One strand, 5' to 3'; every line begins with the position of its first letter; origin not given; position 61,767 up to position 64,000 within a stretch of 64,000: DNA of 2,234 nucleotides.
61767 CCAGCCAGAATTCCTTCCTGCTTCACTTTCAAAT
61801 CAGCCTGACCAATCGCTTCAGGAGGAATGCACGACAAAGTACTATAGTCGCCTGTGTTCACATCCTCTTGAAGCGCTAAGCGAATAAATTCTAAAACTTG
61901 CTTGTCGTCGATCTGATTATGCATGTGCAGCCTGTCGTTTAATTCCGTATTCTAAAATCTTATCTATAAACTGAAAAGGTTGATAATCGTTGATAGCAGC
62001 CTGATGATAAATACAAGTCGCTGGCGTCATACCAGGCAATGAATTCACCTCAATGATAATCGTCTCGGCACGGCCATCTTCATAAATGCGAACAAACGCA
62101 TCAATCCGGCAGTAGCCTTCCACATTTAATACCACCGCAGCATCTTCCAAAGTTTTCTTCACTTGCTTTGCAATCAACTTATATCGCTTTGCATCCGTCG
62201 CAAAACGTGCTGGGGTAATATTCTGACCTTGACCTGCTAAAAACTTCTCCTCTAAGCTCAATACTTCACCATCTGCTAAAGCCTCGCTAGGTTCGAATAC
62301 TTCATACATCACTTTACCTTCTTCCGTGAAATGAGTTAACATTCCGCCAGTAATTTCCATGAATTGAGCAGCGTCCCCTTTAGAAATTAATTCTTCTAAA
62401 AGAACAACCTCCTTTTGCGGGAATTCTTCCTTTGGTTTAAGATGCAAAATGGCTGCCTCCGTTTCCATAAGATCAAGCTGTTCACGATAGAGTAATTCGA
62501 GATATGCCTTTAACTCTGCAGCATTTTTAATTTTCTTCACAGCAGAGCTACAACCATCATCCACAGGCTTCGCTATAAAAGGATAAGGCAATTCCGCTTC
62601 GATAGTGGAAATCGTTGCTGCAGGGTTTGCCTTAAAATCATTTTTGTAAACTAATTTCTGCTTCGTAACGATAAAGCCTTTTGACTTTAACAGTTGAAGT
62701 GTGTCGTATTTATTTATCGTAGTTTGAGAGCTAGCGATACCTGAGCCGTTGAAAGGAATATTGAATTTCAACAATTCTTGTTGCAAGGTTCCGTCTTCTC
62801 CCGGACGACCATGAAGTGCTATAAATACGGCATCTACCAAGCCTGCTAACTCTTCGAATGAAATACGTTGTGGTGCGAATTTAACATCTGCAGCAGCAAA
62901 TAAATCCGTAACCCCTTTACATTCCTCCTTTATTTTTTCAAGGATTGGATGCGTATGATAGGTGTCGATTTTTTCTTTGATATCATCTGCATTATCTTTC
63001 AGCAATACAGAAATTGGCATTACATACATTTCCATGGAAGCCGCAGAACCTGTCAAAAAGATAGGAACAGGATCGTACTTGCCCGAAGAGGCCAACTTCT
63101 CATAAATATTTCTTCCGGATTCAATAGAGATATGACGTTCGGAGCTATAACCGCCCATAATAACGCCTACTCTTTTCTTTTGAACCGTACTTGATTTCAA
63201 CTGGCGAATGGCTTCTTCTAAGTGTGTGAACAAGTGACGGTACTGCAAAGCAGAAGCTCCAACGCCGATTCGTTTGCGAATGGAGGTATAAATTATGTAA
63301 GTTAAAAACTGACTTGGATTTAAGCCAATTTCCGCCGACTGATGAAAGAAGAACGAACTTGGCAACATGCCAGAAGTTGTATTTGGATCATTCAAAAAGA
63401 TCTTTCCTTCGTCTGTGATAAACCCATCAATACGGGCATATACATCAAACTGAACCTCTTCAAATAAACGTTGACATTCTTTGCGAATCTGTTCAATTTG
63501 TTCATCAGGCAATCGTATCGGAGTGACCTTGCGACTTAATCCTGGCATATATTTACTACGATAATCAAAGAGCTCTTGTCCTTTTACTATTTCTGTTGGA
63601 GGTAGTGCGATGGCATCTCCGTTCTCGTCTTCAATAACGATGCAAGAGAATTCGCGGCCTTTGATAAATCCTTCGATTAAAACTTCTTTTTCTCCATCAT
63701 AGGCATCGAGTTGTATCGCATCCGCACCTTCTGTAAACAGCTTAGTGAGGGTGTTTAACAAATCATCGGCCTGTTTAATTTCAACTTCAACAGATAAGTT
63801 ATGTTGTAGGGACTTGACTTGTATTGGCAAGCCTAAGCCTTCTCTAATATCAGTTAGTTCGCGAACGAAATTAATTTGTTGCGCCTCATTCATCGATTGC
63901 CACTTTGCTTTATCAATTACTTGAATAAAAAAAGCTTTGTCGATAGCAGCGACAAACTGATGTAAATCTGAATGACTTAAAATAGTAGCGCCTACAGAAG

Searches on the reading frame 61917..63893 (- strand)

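Call 62: search_protein_families(library=pfam, proteins=[window:61917-63893:-], max_evalue=0.00001)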
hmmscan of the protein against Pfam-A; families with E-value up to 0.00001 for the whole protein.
window:61917-63893:- (658 aa): 3 families
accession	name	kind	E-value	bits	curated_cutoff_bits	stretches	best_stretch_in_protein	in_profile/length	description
PF07478.18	Dala_Dala_lig_C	-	6.8e-45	153.5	24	3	14-201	29-203/204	D-ala D-ala ligase C-terminus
PF01820.27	Dala_Dala_lig_N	-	2.7e-21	76.8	34.6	1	241-384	1-121/121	D-ala D-ala ligase N-terminus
PF13535.11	ATP-grasp_4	-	3.7e-08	33.6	27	0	22-97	3-81/160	ATP-grasp domain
